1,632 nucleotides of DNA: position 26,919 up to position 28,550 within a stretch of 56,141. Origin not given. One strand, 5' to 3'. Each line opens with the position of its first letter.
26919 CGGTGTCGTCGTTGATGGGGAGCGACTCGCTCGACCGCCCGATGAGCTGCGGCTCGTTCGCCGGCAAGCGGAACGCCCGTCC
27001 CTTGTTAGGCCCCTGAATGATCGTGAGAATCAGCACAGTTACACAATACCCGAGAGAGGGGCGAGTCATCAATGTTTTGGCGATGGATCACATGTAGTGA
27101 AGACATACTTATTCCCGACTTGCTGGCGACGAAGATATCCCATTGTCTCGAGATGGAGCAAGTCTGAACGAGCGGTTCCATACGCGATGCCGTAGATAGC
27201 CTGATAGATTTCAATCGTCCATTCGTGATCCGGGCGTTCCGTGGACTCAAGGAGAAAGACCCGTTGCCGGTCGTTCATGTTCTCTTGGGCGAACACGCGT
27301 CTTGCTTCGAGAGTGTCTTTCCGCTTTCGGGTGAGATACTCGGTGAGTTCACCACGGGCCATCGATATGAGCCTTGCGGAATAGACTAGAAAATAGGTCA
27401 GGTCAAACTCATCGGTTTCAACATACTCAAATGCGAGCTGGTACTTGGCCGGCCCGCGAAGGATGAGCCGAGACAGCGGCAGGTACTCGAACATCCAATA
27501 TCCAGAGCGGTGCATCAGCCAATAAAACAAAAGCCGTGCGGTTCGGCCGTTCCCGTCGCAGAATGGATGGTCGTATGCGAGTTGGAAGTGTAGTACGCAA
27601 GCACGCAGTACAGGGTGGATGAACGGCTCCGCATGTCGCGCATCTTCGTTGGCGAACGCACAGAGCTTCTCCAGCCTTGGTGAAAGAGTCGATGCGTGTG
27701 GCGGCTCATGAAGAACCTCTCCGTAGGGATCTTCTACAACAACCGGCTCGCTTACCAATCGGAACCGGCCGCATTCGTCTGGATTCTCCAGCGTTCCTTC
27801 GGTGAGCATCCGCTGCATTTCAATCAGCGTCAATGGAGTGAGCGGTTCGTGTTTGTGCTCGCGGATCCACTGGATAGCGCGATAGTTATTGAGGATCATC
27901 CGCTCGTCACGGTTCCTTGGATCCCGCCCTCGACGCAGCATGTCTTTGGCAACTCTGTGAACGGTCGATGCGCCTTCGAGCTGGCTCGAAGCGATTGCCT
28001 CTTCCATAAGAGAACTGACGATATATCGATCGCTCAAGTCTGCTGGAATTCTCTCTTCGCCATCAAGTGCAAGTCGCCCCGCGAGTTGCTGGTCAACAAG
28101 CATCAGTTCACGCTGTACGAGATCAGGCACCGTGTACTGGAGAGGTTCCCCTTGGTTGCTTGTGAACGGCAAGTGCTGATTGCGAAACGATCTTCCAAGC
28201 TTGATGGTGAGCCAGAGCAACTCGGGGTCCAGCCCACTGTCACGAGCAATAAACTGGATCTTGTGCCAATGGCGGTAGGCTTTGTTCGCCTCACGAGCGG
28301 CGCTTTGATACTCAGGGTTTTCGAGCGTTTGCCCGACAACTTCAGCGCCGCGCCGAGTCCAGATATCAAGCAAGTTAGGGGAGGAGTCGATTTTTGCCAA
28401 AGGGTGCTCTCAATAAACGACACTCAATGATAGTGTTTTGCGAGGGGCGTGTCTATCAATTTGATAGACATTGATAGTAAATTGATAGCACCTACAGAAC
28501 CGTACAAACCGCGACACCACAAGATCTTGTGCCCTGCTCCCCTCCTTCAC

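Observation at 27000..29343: Low-GC islet carrying a class II Fic enzyme and a PhyH-type dioxygenase: candidate novel two-gene module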

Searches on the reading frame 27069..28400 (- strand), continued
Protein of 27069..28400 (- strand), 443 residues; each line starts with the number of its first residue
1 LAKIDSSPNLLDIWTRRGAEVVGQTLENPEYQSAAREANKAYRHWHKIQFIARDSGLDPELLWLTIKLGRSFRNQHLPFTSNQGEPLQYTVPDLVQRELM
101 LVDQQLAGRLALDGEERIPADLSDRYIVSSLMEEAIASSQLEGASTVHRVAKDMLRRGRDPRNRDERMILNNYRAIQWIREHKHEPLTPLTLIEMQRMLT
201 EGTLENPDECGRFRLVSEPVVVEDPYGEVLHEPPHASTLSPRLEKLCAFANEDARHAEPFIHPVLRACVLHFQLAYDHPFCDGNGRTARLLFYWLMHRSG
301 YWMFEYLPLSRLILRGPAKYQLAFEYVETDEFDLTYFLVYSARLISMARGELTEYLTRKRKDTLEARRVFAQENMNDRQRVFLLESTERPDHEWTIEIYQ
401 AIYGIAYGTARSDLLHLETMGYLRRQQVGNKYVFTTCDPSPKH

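Call 25: search_solved_structures(query=window:27069-28400:-, max_evalue=0.001, show_alignments=1)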
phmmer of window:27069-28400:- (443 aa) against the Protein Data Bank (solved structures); distinct sequences matched with E-value up to 0.001: 24.
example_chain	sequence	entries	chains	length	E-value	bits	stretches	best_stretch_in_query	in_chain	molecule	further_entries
6i7j_A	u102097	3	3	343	9.3e-11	44.5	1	169-301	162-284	Adenosine monophosphate-protein transferase FICD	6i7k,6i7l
6zmd_B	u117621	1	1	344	9.7e-11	44.4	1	169-301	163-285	Protein adenylyltransferase FICD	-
9yz5_A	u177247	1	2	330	1.4e-10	43.9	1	193-301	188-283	Protein adenylyltransferase FICD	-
4u0s_A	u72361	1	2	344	1.5e-10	43.8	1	193-301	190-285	Adenosine monophosphate-protein transferase FICD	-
6i7g_A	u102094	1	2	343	1.5e-10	43.8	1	193-301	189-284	Adenosine monophosphate-protein transferase FICD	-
4u04_A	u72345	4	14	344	1.5e-10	43.8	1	193-301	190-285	Adenosine monophosphate-protein transferase FICD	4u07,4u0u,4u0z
6i7h_A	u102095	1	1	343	1.6e-10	43.7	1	205-301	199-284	Adenosine monophosphate-protein transferase FICD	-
6i7i_A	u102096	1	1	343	1.7e-10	43.6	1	205-301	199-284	Adenosine monophosphate-protein transferase FICD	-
7b7z_A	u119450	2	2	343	2.3e-09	39.9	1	169-301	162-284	Protein adenylyltransferase FICD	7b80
8uqu_A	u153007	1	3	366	5.7e-09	38.6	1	131-315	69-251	Fido domain-containing protein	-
5jj7_A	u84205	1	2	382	1.3e-08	37.4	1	184-302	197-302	Adenosine monophosphate-protein transferase FICD homolog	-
5jj6_A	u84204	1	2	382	1.3e-08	37.4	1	186-302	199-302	Adenosine monophosphate-protein transferase FICD homolog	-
4rgl_A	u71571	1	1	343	1.2e-07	34.2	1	242-340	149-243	Filamentation induced by cAMP protein Fic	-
7xux_A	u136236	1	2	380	2.8e-07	33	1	132-301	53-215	Fido domain-containing protein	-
3cuc_A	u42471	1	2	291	1e-06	31.1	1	259-304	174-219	Protein of unknown function with a Fic domain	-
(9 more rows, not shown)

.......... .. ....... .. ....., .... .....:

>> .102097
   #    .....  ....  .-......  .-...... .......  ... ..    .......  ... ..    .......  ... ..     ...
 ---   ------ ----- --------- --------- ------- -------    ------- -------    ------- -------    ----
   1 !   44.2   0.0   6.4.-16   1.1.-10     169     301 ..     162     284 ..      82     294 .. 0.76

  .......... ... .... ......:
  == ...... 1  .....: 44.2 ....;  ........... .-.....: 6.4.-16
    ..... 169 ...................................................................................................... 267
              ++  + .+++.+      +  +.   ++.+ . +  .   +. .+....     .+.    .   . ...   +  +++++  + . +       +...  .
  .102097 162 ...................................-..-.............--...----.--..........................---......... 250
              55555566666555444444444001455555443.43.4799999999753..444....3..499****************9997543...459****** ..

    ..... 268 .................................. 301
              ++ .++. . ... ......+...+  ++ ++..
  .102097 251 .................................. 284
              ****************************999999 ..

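Call 37: predict_structure(alignment_id=A1)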
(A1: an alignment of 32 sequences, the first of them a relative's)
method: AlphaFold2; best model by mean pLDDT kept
length: 443 residues; sequences in the alignment: 32
mean_pLDDT: 89.4   pTM: 0.85
mean pLDDT of the five models: 89.4, 89.4, 88.6, 88.3, 86.8
residues with pLDDT >= 90: 293; 70-90: 121; 50-70: 23; < 50: 6
segments of 3 or more residues with pLDDT < 50: 440-443
pLDDT, mean of each block of 10 residues (from residue 1): 86 93 95 95 96 96 96 94 95 96 76 53 63 89 87 89 96 94 95 97 95 94 89 95 97 88 97 97 95 93 84 90 95 97 94 82 79 85 79 88 93 92 90 79 42
secondary structure, 60 per line:
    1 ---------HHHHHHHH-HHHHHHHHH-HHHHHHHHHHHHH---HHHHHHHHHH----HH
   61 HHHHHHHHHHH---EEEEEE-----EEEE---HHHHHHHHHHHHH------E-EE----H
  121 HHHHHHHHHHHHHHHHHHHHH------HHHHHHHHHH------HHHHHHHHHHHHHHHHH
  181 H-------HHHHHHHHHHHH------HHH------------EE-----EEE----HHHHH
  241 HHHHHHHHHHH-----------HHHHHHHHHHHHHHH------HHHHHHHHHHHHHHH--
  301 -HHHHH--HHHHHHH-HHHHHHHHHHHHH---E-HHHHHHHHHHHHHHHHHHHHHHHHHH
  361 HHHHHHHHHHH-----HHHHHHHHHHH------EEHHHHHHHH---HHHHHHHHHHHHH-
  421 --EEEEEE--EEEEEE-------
elements in order: H10-17 H19-27 H29-41 H45-54 H59-71 E75-80 E86-89 H93-105 H120-141 H148-157 H164-181 H189-200 E229-231 H236-251 H263-277 H284-298 H302-306 H309-315 H317-329 H335-371 H377-387 H396-403 H407-419 E423-428 E431-436

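Call 43: fold_search(model_id=the predicted structure, library=pdb)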
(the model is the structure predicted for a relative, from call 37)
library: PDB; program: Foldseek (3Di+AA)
matches with E <= 10: 1229; with E <= 0.001: 48
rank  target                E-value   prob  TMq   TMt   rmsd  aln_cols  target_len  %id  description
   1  7cb8_A                1.8e-11  1.00  0.56  0.62   8.1       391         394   17  Structure of a FIC-domain protein from Mycobacterium marinum in complex with CDP (released 2021-08-18)
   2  3zec_B                2.0e-11  1.00  0.56  0.66   4.8       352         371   20  Fic protein from SHEWANELLA ONEIDENSIS (E73G mutant) in complex with AMPPNP (released 2013-06-19)
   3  3zcn_A                2.2e-11  1.00  0.58  0.68   5.4       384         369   19  Fic protein from SHEWANELLA ONEIDENSIS in complex with ATP (released 2013-06-19)
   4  3eqx_B                2.9e-11  1.00  0.56  0.66   5.0       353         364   20  CRYSTAL STRUCTURE OF A FIC FAMILY PROTEIN (SO_4266) FROM SHEWANELLA ONEIDENSIS AT 1.6 A RESOLUTION (released 2008-10-14)
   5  7cb8_B                3.0e-11  1.00  0.55  0.61   8.2       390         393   17  Structure of a FIC-domain protein from Mycobacterium marinum in complex with CDP (released 2021-08-18)
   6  3zec_A                4.2e-11  1.00  0.57  0.67   4.5       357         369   20  Fic protein from SHEWANELLA ONEIDENSIS (E73G mutant) in complex with AMPPNP (released 2013-06-19)
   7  3eqx_A                7.1e-11  1.00  0.56  0.66   4.7       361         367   19  CRYSTAL STRUCTURE OF A FIC FAMILY PROTEIN (SO_4266) FROM SHEWANELLA ONEIDENSIS AT 1.6 A RESOLUTION (released 2008-10-14)
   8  8cil_A                1.2e-10  1.00  0.49  0.59   9.6       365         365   19  Crystal structure of Coxiella burnetii Fic protein 2 (released 2023-11-15)
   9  4rgl                  2.4e-10  1.00  0.53  0.70   7.0       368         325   16  Crystal structure of a Fic family protein (Dde_2494) from Desulfovibrio desulfuricans G20 at 2.70 A resolution (released 2014-10-29)
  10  8cil_B                3.6e-10  1.00  0.49  0.60  10.5       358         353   18  Crystal structure of Coxiella burnetii Fic protein 2 (released 2023-11-15)
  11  4u0u_A                1.5e-09  1.00  0.51  0.66   6.7       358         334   18  Wild type eukaryotic fic domain containing protein with ADP (released 2014-12-10)
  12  9yz5_A                1.8e-09  1.00  0.52  0.67   6.6       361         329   18  human FicD bound with farnesyl pyrophosphate (released 2026-02-25)
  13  7xux_B                2.0e-09  1.00  0.50  0.60   7.6       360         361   19  Crystal structure of a FIC domain containnig protein (released 2022-12-21)
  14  4u04_A                2.2e-09  1.00  0.47  0.64   7.3       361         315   18  Structure of a eukaryotic fic domain containing protein (released 2014-12-10)
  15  6i7l                  3.4e-09  1.00  0.47  0.61   3.3       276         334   21  Crystal structure of monomeric FICD mutant L258D complexed with MgAMP-PNP (released 2019-09-25)
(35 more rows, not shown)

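Call 45: find_encoding_contigs(protein=P0002, flank=8000, max_places=2)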
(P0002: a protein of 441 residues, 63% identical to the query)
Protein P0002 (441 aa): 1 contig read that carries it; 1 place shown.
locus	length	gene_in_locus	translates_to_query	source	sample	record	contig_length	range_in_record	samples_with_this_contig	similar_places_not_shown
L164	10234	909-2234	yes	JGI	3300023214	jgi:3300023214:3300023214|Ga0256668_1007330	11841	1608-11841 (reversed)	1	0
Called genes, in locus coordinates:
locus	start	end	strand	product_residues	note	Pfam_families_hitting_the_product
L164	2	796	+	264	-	?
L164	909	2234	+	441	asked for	PF02661:Fic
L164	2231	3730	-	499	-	-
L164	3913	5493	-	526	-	-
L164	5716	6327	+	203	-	PF02130:YbeY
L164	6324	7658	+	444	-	PF01595:CNNM, PF00571:CBS, PF03471:CorC_HlyC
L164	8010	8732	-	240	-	PF00196:GerE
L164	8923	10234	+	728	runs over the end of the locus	-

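Call 46: find_encoding_contigs(protein=P0007, flank=8000, max_places=2)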
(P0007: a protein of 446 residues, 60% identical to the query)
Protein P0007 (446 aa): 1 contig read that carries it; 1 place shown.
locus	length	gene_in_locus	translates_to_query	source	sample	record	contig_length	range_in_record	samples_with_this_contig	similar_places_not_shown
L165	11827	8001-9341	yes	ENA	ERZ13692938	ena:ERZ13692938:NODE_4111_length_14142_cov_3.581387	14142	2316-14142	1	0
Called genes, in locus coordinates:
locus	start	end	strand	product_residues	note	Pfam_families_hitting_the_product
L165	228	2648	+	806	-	PF13439:Glyco_transf_4, PF20706:GT4-conflict (weak), PF00534:Glycos_transf_1, PF13692:Glyco_trans_1_4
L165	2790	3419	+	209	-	PF00932:LTD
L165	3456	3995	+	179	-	PF01257:2Fe-2S_thioredx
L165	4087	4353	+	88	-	-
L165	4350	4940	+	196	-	PF04930:FUN14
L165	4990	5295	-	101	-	-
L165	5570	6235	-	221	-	-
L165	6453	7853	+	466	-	PF01512:Complex1_51K, PF22461:SLBB_2 (weak), PF10531:SLBB, PF10589:NADH_4Fe-4S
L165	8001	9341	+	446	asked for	PF02661:Fic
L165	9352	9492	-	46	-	-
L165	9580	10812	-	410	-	-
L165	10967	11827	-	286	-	?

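Call 47: find_encoding_contigs(protein=P0028, flank=8000, max_places=2)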
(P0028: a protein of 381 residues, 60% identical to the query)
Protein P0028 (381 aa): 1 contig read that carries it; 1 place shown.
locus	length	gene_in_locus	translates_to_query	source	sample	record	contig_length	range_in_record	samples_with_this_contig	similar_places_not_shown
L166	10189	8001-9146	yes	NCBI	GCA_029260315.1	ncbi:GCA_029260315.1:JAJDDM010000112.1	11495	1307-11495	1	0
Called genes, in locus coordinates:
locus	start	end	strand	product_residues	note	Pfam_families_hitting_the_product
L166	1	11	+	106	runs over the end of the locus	PF09685:MamF_MmsF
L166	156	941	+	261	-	PF00005:ABC_tran, PF13304:AAA_21 (faint)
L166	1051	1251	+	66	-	-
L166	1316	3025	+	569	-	PF00890:FAD_binding_2, PF07992:Pyr_redox_2 (faint), PF02910:Succ_DH_flav_C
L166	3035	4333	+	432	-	PF02445:NadA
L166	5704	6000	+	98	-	-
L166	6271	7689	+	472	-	PF01512:Complex1_51K, PF10531:SLBB, PF22461:SLBB_2 (weak), PF10589:NADH_4Fe-4S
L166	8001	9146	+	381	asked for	PF02661:Fic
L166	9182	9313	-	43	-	-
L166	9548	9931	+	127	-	-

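Call 51: find_encoding_contigs(protein=P0011, flank=6000, max_places=1)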
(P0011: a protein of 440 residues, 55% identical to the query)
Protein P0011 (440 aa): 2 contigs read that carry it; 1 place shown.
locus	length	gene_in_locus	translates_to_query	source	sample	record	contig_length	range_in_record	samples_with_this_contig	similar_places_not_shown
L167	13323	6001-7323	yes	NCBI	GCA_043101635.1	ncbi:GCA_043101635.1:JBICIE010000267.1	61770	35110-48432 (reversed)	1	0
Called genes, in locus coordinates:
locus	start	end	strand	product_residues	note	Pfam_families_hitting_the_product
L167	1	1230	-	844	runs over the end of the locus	PF23500:DUF7133, PF13646:HEAT_2 (weak), PF00034:Cytochrom_C (weak)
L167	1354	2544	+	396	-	PF02353:CMAS, PF13489:Methyltransf_23, PF08241:Methyltransf_11, PF08242:Methyltransf_12, PF13649:Methyltransf_25, PF13847:Methyltransf_31 (weak)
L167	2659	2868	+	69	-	PF08281:Sigma70_r4_2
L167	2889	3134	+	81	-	-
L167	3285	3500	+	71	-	-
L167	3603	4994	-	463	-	PF00578:AhpC-TSA (weak), PF08534:Redoxin (weak), PF13414:TPR_11 (faint)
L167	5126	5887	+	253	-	PF01988:VIT1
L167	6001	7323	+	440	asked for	PF02661:Fic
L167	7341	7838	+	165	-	PF00210:Ferritin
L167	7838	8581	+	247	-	-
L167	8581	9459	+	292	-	PF27100:DcsG_N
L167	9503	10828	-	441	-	PF20703:nSTAND1, PF07693:KAP_NTPase (faint), PF13191:AAA_16 (weak), PF13401:AAA_22 (weak), PF00004:AAA (faint)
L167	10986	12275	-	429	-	PF00346:Complex1_49kDa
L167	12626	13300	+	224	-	-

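Call 52: find_encoding_contigs(protein=P0021, flank=6000, max_places=1)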
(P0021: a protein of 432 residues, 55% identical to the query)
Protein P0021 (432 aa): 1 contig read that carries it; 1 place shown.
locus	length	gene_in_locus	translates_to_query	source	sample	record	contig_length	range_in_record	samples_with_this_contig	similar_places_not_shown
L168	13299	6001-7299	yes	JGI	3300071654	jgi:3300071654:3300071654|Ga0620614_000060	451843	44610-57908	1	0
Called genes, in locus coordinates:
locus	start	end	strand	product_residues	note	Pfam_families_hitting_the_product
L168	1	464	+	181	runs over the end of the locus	PF01257:2Fe-2S_thioredx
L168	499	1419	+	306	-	PF19777:DUF6263 (faint)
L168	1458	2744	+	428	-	PF00144:Beta-lactamase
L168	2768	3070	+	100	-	-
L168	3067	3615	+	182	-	-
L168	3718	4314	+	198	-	PF09990:DUF2231 (weak)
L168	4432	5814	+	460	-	PF01512:Complex1_51K, PF10531:SLBB (weak), PF22461:SLBB_2 (weak), PF10589:NADH_4Fe-4S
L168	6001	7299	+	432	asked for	PF02661:Fic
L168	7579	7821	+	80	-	-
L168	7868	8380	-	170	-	-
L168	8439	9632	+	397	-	PF02562:PhoH, PF13245:AAA_19, PF13604:AAA_30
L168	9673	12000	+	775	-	PF07697:7TMR-HDED, PF07698:7TM-7TMR_HD, PF01966:HD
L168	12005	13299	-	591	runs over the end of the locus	-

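Call 53: find_encoding_contigs(protein=P0085, flank=6000, max_places=1)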
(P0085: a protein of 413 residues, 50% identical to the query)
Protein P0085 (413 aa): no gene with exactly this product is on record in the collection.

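Call 75: find_related_loci(query=A1, collection=viral_contigs, flank=3000)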
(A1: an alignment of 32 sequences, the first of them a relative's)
Query A1 (443 aa) in viral_contigs; peptide patterns used: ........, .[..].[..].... (x = any residue, [..] = any of these).
181 stretches matched a pattern; 99 encode a relative of the query (tblastn E <= 1e-3); the best 80 are kept; 80 distinct loci.
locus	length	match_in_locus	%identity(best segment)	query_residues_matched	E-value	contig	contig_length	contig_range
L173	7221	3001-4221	40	31-438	2e-96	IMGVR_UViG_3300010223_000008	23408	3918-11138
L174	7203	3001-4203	43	32-434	7e-93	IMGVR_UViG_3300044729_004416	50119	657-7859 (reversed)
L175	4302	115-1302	41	42-434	2e-90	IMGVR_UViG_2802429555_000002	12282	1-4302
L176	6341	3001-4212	37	37-440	6e-85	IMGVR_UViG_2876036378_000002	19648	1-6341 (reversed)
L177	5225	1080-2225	36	28-417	9e-83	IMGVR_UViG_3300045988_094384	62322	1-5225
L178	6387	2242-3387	36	28-417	9e-83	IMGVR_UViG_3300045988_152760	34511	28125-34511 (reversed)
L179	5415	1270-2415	36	28-417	8e-83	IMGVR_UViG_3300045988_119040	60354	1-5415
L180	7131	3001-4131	39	39-423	3e-81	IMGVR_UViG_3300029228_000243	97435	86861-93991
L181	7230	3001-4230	37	34-433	3e-81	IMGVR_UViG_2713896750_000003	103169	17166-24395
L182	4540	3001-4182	37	42-436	2e-79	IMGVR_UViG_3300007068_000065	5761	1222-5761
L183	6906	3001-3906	41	114-417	2e-79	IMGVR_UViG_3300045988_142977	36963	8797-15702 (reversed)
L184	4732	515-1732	36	35-436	9e-79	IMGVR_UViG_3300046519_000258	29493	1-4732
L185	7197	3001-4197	39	42-436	1e-75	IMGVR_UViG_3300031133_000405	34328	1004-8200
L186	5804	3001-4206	36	37-434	1e-74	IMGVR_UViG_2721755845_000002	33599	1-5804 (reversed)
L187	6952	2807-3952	36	28-417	4e-83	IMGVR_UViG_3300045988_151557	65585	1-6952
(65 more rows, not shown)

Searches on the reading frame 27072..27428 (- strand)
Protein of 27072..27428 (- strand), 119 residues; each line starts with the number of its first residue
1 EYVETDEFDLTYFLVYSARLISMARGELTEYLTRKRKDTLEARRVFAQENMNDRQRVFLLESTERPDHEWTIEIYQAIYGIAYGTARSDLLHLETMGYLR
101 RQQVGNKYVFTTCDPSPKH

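Call 64: search_protein_families(library=pfam, proteins=[window:27072-27428:-], max_evalue=5)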
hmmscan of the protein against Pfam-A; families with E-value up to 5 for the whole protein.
seq(119 aa): 2 families
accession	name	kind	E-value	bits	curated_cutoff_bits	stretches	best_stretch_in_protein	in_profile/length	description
PF08220.18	HTH_DeoR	-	0.13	12.5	21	1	77-103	22-48/57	DeoR-like helix-turn-helix domain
PF24694.1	LNS2_PITM1-3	-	0.14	12.6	27.7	1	78-111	37-70/124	PITM 1-3, LNS2 domain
